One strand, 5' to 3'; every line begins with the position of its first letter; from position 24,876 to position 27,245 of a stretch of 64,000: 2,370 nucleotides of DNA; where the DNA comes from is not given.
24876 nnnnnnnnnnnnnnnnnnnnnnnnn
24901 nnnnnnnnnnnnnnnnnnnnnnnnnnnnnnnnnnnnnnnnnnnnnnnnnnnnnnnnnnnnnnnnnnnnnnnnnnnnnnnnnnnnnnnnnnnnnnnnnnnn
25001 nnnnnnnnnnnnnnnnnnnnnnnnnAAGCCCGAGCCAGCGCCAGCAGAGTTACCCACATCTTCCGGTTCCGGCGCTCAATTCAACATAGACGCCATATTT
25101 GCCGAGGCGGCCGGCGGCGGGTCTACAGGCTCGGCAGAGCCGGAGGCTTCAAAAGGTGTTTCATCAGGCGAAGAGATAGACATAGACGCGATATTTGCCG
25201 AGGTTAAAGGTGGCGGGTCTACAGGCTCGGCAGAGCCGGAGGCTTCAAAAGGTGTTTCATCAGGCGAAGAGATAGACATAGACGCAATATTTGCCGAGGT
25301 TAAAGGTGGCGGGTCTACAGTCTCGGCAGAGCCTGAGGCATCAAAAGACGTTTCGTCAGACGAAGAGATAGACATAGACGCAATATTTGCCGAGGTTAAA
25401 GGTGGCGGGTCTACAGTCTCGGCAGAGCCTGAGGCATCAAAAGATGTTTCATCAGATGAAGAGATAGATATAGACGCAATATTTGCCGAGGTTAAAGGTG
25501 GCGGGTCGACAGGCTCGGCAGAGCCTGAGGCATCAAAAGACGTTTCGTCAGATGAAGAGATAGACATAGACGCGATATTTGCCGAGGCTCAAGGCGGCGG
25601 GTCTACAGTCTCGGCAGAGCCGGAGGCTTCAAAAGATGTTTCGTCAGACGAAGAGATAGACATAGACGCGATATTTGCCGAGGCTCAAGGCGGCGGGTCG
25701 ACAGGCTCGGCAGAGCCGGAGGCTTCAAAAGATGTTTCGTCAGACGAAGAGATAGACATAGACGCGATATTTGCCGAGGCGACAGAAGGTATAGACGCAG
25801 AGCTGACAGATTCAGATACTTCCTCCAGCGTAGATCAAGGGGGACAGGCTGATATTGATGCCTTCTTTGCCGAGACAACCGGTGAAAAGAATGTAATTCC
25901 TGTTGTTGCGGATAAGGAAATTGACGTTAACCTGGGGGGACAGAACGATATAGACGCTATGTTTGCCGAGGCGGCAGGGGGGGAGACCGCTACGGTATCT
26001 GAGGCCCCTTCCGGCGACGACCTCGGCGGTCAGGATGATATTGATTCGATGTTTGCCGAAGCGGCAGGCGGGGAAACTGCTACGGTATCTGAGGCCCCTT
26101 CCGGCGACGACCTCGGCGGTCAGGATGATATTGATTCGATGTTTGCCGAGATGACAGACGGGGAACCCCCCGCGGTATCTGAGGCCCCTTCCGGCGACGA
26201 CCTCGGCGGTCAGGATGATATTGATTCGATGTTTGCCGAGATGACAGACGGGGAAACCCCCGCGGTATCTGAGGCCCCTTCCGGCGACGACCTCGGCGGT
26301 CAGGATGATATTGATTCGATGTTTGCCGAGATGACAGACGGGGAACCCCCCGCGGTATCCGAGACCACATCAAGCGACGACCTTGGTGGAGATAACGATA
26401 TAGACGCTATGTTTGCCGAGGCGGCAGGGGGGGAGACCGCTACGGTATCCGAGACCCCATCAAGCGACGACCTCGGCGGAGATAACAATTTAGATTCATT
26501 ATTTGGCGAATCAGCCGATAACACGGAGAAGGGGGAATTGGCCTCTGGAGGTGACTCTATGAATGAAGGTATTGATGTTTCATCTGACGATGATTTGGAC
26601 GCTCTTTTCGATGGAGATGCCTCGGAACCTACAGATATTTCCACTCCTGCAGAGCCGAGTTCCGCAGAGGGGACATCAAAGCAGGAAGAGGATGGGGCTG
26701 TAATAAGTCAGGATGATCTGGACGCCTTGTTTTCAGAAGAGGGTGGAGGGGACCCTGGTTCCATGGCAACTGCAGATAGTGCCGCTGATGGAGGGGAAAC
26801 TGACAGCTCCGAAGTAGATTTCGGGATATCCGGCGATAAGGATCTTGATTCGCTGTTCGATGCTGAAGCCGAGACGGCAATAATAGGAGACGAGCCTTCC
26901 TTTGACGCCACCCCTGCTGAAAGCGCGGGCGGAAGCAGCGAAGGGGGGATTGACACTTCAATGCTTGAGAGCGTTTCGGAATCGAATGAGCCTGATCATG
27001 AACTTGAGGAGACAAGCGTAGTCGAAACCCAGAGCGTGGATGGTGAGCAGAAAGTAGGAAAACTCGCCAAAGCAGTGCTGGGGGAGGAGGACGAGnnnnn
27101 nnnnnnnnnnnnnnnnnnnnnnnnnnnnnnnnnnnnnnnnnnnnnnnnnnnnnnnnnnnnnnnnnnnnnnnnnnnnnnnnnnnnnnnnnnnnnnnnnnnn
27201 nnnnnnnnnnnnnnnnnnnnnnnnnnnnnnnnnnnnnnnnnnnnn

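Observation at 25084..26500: About 35 copies of an acidic short linear motif, D-[IL]-D-x-[ILM]-F-A-E, arranged partly as two perfect tandem arrays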

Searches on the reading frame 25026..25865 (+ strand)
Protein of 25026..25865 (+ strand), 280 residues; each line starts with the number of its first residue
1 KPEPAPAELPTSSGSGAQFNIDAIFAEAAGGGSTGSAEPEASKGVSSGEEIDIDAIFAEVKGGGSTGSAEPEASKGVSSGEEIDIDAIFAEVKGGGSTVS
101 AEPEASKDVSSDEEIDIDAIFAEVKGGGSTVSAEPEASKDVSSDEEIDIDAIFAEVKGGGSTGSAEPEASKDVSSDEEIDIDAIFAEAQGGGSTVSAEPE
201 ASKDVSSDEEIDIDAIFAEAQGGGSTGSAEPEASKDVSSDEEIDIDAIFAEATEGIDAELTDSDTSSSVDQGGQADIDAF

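Call 77: search_protein_families(library=pfam, proteins=[window:25026-25865:+], max_evalue=10)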
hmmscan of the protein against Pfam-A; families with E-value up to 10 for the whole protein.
seq(280 aa): 2 families
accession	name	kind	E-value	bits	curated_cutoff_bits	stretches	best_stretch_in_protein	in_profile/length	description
PF00380.25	Ribosomal_S9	-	0.24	12.3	22.5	0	56-70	54-68/121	Ribosomal protein S9/S16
PF17985.6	SipA_VBS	-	0.89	10.2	20.3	0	104-111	5-12/22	SipA vinculin binding site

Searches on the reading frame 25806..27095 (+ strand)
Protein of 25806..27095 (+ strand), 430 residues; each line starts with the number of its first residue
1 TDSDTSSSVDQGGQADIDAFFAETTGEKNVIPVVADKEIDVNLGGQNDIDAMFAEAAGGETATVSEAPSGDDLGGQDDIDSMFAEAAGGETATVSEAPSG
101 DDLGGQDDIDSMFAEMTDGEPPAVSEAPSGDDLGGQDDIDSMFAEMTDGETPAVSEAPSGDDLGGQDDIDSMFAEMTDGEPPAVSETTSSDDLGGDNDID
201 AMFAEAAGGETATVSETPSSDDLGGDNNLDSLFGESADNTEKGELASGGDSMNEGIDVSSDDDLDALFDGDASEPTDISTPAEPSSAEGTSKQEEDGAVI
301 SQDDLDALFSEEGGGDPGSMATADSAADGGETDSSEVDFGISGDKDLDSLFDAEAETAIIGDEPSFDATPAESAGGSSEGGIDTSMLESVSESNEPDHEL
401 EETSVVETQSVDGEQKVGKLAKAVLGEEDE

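Call 77: search_protein_families(library=pfam, proteins=[window:25806-27095:+], max_evalue=10)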
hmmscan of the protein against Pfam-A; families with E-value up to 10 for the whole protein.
seq(430 aa): 1 family
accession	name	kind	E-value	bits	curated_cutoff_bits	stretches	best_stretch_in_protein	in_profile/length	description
PF08690.15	GET2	-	4.2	7.4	25.5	2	61-152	58-151/309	GET complex subunit GET2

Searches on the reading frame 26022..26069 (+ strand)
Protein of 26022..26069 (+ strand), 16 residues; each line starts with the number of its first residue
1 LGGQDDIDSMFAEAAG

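Call 49: search_solved_structures(query=A3, max_evalue=10, show_alignments=5)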
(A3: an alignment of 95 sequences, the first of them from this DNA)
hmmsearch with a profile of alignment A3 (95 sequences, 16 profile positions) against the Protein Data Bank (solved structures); distinct sequences matched with E-value up to 10: 11.
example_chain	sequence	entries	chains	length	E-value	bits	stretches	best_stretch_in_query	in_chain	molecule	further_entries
2n5d_A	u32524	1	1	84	0.027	17.5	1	2-14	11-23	fusion protein of two PKS domains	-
6izw_B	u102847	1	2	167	0.071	16.3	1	2-14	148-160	Gliding motility protein MglB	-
6h5b_B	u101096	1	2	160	0.36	14.1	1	2-13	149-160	MglB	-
6hjm_A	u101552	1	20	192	0.47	13.7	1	2-13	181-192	MglB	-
9j4y_A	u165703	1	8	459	0.63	13.4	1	3-13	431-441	Aminotransferase, class III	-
9j2k_A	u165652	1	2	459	0.63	13.4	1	3-13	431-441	Aminotransferase, class III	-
8umd_C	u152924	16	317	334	0.64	13.3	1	2-15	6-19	Flagellar motor switch protein FliM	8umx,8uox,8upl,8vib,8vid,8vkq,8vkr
2dng_A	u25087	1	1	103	0.86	12.9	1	3-11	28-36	Eukaryotic translation initiation factor 4H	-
4j2u_A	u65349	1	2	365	0.88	12.9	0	4-14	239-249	Enoyl-CoA hydratase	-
2vzd_C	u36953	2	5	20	1.4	12.3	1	5-13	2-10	PAXILLIN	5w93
4edn_K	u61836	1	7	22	1.7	12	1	5-13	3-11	Paxillin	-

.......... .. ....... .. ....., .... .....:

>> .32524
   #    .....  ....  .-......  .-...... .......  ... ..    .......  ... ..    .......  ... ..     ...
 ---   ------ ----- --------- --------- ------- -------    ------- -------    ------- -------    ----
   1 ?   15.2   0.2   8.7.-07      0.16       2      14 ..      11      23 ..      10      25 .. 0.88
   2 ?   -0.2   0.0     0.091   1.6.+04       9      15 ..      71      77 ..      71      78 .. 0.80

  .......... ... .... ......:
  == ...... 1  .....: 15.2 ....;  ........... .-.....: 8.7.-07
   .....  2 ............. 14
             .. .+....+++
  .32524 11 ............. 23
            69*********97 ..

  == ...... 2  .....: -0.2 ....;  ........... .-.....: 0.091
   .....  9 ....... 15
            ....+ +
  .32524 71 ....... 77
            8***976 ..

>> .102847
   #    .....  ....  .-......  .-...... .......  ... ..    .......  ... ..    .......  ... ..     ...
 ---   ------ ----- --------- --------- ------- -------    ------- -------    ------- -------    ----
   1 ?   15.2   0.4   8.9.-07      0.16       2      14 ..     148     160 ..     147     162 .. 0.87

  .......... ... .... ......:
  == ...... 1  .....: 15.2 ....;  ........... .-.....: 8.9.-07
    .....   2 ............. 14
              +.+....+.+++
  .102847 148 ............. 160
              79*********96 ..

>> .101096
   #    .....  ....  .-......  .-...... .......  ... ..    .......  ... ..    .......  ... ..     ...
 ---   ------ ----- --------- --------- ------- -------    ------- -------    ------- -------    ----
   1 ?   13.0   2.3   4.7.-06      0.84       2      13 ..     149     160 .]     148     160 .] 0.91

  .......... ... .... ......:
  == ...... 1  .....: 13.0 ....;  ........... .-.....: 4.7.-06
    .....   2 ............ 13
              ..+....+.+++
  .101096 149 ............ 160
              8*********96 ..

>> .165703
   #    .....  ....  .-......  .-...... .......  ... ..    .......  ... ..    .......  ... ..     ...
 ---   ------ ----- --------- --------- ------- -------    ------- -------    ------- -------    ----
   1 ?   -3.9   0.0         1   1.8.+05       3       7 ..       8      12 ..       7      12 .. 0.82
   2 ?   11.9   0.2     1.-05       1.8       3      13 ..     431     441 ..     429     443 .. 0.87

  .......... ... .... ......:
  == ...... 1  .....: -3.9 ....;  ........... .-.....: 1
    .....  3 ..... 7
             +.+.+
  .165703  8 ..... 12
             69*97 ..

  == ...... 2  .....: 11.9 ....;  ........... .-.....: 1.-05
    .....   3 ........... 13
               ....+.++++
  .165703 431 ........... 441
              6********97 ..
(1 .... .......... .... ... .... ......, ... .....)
